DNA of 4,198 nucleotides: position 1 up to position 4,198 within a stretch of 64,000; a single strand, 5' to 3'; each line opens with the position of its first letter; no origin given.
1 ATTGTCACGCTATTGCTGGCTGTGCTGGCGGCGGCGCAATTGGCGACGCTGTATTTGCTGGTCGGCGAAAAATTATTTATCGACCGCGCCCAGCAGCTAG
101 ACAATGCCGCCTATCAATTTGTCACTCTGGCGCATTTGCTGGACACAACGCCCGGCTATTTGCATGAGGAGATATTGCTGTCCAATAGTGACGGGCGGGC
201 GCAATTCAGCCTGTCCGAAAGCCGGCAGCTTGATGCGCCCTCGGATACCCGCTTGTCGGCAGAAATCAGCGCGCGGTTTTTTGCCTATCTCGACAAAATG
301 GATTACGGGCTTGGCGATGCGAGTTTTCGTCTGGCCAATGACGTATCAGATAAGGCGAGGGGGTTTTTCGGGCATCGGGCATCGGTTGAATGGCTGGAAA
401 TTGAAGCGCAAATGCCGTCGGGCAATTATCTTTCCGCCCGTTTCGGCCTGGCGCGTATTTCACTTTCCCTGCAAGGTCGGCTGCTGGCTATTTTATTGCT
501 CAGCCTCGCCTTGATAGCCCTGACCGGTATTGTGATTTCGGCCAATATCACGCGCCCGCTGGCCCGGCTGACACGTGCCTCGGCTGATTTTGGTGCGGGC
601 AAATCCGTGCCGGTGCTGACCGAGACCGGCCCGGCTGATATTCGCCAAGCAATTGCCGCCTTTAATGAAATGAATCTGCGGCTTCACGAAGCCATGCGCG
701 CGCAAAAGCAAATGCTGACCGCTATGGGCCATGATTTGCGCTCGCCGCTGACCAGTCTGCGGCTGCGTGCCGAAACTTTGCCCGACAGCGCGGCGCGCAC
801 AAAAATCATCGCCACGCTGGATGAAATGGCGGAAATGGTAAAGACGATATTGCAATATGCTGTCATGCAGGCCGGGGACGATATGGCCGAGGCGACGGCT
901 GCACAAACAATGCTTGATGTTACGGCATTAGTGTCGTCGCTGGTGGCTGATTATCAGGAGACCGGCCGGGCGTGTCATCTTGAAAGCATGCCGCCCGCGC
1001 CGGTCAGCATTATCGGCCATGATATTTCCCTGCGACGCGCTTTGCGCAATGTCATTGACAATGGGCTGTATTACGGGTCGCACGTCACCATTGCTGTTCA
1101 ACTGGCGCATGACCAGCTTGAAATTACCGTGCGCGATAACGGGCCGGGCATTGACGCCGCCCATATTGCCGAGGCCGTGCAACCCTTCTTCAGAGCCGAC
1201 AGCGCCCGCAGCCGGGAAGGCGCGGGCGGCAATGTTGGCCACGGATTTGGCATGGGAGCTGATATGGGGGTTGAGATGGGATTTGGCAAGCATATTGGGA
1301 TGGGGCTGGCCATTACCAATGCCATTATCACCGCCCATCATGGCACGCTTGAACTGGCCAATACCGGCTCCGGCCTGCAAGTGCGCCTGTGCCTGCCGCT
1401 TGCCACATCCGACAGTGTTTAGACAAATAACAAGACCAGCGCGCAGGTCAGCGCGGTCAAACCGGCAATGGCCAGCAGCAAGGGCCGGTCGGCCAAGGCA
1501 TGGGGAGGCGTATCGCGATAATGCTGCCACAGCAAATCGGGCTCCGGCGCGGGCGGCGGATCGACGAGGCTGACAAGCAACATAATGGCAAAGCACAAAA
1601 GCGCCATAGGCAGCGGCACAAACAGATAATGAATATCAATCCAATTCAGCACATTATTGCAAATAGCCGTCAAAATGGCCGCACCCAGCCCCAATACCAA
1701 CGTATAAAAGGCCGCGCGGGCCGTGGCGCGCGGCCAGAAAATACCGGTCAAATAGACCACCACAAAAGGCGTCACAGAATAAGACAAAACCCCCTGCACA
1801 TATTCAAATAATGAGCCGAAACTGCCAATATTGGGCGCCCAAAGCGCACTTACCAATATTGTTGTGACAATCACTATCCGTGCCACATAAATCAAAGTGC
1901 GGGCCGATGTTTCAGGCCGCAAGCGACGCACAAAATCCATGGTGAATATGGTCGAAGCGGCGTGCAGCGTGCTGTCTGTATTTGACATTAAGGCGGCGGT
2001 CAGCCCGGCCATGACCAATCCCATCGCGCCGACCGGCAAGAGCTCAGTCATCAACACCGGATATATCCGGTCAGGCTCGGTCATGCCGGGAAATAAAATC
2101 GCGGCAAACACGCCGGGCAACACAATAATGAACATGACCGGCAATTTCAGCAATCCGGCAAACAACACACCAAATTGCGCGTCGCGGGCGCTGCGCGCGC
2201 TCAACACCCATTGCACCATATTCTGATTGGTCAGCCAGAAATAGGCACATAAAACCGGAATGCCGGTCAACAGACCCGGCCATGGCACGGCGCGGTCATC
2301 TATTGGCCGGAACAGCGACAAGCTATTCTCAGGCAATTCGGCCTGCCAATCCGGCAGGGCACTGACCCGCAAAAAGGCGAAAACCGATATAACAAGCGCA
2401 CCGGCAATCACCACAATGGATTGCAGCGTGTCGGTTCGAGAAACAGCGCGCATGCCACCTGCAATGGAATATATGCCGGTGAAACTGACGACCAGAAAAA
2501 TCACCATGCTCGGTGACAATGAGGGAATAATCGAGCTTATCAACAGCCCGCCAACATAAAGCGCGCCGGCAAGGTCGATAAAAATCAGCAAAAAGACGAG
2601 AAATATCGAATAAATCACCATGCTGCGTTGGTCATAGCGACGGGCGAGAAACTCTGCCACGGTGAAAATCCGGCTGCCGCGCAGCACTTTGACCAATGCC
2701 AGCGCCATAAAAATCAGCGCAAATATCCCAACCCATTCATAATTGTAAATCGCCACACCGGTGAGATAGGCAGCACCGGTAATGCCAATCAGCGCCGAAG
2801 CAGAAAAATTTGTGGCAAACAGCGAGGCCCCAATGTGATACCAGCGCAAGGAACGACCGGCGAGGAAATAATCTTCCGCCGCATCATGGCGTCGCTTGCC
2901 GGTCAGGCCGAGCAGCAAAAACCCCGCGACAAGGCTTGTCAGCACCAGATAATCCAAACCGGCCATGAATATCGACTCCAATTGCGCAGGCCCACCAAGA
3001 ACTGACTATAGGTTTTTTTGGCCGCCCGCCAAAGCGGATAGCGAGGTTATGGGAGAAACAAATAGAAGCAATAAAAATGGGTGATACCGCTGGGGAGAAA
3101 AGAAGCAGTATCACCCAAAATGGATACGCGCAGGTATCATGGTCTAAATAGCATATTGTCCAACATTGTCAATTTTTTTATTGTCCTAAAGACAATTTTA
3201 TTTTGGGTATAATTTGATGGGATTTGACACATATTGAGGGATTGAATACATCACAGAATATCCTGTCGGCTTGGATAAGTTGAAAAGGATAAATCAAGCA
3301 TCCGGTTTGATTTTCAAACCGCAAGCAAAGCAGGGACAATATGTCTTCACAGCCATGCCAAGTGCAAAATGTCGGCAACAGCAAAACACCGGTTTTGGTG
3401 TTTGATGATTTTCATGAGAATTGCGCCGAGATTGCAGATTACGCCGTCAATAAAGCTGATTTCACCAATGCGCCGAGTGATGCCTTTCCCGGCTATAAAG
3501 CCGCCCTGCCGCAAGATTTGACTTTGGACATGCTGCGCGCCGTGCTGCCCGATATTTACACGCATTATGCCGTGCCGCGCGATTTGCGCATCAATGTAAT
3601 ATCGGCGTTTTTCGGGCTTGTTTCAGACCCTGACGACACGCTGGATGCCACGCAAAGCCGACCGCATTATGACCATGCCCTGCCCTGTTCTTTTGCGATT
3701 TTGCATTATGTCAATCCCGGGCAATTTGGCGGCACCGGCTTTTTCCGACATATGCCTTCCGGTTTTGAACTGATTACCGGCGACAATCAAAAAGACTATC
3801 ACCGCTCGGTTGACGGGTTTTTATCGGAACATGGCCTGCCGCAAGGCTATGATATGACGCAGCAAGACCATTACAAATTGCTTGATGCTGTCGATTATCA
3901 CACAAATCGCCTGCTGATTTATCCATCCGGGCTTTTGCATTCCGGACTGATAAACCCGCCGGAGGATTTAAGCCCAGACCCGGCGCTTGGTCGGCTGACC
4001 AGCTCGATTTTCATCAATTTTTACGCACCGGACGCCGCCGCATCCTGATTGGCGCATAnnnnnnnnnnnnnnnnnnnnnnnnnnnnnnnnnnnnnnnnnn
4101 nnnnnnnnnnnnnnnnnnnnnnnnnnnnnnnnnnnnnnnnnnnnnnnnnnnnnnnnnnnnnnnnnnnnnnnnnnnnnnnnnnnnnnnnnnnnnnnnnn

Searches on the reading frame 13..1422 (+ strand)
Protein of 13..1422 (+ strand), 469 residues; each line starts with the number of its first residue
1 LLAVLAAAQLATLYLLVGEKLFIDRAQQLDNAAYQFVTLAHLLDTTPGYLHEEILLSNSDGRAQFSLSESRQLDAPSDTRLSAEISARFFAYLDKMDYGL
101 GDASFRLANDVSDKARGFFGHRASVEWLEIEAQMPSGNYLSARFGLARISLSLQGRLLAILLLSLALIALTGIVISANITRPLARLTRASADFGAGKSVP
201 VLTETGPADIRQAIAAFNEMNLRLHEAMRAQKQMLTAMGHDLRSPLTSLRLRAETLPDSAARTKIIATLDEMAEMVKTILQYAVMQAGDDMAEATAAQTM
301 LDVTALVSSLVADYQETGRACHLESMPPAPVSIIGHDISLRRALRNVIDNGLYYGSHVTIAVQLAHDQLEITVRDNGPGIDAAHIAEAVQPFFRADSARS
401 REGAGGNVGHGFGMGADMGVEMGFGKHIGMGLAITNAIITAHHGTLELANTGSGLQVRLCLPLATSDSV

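Call 50: search_protein_families(library=pfam, proteins=[window:13-1422:+], max_evalue=0.00001)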
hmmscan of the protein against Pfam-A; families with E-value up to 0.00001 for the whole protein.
window:13-1422:+ (469 aa): 3 families
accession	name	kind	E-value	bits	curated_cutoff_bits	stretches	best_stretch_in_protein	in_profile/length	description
PF02518.31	HATPase_c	-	3.7e-17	63.2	26.4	1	337-464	3-110/111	Histidine kinase-, DNA gyrase B-, and HSP90-like ATPase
PF00512.31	HisKA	-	1.1e-07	32.3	26.9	1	230-287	1-65/66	His Kinase A (phospho-acceptor) domain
PF00672.30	HAMP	-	8.2e-06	26.5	25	0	175-220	2-47/53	HAMP domain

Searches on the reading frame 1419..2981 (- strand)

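Call 50: search_protein_families(library=pfam, proteins=[window:1419-2981:-], max_evalue=0.00001)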
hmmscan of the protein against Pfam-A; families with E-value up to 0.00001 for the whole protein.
window:1419-2981:- (520 aa): 1 family
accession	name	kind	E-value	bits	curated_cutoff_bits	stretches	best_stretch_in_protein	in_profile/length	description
PF00474.23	SSF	-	3.5e-61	207.7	22.8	1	38-431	1-406/406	Sodium:solute symporter family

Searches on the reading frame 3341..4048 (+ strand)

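Call 50: search_protein_families(library=pfam, proteins=[window:3341-4048:+], max_evalue=0.00001)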
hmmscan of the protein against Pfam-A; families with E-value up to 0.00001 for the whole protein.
window:3341-4048:+ (235 aa): 1 family
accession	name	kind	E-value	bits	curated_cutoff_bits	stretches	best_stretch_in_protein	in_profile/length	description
PF20043.4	DUF6445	-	9e-60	202.8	24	1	6-225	5-224/224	Family of unknown function (DUF6445)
